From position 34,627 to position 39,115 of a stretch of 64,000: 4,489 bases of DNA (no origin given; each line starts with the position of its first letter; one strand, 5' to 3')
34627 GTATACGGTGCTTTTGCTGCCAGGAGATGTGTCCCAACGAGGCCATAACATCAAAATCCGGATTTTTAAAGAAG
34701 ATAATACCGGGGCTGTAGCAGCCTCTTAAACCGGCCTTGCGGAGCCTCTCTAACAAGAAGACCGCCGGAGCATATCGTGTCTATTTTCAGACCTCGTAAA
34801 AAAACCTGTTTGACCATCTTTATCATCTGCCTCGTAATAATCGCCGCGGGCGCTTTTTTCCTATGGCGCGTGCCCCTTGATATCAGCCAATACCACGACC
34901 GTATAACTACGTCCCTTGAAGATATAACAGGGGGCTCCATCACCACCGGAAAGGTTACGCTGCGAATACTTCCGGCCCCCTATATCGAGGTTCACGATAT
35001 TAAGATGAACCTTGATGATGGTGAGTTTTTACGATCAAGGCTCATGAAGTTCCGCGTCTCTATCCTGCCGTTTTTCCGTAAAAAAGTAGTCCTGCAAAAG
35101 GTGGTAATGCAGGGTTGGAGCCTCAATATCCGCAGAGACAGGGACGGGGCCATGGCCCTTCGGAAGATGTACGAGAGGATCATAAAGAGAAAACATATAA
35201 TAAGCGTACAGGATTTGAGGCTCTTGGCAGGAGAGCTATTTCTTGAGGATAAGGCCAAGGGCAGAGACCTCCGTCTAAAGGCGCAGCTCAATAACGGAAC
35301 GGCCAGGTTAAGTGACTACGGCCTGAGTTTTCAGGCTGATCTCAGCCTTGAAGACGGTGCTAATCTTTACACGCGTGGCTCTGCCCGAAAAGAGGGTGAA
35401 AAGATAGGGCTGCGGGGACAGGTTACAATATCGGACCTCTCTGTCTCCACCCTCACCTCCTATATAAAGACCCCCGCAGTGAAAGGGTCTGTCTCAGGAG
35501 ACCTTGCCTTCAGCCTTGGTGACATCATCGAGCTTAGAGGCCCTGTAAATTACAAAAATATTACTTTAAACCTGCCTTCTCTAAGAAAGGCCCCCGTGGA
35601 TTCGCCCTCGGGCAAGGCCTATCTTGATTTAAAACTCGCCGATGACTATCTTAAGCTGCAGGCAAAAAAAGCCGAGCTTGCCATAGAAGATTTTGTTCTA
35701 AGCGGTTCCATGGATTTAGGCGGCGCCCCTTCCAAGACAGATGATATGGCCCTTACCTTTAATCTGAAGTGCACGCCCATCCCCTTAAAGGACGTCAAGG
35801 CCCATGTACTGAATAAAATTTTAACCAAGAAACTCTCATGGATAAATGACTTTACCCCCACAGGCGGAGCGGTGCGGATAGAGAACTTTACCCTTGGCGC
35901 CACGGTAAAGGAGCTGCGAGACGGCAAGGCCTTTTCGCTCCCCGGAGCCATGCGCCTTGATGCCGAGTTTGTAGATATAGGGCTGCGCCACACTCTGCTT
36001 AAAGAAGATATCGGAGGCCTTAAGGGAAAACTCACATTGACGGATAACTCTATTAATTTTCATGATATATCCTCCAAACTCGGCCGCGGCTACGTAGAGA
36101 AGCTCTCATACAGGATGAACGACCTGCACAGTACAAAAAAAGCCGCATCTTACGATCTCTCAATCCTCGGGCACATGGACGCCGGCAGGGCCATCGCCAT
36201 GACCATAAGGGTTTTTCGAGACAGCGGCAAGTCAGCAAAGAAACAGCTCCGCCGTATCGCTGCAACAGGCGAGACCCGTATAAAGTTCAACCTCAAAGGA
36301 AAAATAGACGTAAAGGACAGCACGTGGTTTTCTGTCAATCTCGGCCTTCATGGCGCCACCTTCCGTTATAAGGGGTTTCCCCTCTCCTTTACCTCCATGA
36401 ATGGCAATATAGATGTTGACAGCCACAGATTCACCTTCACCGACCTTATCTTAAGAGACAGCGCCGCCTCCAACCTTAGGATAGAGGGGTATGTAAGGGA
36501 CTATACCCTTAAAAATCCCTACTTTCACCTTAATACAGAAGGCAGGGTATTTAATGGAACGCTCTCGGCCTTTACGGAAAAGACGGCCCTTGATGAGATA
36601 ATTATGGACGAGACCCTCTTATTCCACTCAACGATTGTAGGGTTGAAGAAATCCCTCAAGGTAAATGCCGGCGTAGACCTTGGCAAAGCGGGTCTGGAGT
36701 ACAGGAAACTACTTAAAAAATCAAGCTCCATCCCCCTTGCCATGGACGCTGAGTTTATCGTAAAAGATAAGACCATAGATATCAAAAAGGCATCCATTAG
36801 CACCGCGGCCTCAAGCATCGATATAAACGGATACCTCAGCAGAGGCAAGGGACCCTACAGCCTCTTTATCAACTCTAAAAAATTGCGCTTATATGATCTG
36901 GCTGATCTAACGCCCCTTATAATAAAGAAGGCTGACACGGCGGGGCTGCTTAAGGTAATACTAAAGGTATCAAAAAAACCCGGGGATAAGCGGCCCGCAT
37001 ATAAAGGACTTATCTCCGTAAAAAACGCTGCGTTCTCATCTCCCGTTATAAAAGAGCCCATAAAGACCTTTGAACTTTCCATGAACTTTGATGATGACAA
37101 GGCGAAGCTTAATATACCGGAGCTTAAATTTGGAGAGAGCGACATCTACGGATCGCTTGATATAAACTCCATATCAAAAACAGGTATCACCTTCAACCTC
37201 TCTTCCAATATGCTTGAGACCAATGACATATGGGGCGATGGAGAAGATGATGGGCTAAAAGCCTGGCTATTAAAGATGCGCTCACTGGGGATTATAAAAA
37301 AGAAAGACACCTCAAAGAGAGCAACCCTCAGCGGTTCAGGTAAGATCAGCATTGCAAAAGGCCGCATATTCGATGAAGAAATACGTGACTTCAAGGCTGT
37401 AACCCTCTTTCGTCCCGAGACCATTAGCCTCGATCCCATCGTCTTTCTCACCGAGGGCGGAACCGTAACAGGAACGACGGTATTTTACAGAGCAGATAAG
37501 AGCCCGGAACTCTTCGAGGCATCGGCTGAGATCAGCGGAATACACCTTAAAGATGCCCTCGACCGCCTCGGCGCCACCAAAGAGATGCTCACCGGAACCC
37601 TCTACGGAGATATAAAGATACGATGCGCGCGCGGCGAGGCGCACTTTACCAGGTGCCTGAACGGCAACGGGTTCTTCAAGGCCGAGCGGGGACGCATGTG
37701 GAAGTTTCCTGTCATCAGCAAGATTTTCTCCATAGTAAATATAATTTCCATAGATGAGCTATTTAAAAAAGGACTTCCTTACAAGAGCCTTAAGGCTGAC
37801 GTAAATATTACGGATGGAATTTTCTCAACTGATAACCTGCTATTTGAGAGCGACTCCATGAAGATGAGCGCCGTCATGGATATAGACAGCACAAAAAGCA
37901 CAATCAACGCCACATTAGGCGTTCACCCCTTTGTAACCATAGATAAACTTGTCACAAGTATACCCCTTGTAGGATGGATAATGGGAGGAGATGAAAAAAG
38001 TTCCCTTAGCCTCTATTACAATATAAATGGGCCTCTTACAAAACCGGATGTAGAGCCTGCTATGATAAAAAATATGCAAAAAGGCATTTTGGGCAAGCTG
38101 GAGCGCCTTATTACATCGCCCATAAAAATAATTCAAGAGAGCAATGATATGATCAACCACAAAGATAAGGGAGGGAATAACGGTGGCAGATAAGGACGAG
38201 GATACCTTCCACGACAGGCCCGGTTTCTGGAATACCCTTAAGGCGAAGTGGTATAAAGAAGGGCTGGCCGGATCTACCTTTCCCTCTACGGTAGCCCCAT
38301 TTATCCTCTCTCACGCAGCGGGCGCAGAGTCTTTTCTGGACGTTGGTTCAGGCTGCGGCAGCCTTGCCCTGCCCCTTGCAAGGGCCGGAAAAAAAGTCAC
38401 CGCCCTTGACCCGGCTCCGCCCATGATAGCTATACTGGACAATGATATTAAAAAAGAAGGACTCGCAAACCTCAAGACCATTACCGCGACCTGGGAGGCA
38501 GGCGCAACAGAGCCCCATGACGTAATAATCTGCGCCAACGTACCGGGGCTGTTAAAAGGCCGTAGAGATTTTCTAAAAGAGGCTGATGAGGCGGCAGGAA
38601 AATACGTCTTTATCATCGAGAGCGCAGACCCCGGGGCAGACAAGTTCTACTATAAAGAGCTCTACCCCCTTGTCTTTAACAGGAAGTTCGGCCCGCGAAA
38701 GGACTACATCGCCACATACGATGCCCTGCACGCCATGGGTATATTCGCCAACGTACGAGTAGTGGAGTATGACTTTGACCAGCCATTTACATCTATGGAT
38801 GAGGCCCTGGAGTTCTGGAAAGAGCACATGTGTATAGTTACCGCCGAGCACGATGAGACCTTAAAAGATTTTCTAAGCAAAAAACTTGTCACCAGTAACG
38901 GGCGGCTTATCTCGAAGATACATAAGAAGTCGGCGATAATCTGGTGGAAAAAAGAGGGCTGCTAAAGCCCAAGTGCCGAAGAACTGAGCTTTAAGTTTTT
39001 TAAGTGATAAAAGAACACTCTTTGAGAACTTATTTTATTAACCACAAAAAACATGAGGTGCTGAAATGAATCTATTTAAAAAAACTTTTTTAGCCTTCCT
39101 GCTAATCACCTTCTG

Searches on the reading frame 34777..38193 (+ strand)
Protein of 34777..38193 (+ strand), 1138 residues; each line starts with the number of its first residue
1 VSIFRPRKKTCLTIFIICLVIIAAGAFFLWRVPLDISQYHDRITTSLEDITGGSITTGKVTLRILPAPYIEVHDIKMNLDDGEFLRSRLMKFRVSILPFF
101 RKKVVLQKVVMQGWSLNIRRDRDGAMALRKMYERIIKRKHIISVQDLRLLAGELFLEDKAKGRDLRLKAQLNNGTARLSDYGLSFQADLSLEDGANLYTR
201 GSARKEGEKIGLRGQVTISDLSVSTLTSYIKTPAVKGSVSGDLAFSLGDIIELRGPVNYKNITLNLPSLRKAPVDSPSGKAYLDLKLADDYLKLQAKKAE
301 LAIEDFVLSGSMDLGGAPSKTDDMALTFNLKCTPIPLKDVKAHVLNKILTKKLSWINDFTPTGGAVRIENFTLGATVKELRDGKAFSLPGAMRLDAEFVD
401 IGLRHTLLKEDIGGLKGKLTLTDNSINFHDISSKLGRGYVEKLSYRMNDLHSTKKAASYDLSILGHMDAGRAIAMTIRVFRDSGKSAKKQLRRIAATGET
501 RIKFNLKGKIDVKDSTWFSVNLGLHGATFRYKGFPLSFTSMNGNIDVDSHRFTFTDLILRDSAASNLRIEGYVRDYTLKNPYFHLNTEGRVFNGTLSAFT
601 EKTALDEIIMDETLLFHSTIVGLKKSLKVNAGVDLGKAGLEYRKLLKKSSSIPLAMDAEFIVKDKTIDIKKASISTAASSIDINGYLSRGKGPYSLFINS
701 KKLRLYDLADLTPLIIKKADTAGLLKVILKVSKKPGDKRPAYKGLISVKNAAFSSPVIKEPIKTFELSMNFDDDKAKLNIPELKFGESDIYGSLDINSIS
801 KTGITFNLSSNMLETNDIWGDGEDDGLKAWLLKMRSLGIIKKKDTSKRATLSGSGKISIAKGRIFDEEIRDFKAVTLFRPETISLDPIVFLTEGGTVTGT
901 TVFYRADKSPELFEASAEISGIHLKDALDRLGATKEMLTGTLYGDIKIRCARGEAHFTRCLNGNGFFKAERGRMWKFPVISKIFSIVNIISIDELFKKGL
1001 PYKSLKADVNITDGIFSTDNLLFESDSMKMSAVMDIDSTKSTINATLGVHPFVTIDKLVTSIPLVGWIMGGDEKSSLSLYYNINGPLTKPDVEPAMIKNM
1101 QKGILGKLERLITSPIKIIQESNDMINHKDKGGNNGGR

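Call 64: search_protein_families(library=pfam, proteins=[window:34777-38193:+], max_evalue=0.00001)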
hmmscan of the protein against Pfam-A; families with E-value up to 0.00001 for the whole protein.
window:34777-38193:+ (1138 aa): 3 families
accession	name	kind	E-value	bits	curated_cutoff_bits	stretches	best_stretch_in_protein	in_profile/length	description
PF13116.12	YhdP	-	3e-25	88.8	46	1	254-1092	405-1224/1224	YhdP protein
PF05359.17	DUF748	-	1.6e-09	36.9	50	1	7-286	14-289/1037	Domain of Unknown Function (DUF748)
PF05170.20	AsmA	-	8.1e-08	32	29.8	0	11-128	7-127/607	AsmA family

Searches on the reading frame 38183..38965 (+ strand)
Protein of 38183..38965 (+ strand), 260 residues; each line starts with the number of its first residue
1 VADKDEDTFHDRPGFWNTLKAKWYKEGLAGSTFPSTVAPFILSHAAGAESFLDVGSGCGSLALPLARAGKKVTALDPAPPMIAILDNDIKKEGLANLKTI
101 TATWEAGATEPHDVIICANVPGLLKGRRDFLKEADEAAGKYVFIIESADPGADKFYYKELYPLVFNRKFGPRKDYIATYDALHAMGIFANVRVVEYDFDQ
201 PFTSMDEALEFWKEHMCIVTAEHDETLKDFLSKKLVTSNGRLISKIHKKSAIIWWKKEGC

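Call 64: search_protein_families(library=pfam, proteins=[window:38183-38965:+], max_evalue=0.00001)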
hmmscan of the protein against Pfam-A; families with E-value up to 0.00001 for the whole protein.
window:38183-38965:+ (260 aa): 4 families
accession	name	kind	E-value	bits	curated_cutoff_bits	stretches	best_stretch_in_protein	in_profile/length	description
PF13649.12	Methyltransf_25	-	2e-09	38.5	27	1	52-134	2-89/97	Methyltransferase domain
PF08242.18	Methyltransf_12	-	1.9e-08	35.4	30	1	52-136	1-90/98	Methyltransferase domain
PF08241.18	Methyltransf_11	-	1.4e-07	32.4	21.2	1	52-134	1-83/95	Methyltransferase domain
PF13847.12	Methyltransf_31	-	9.4e-06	25.8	27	0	48-137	4-100/145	Methyltransferase domain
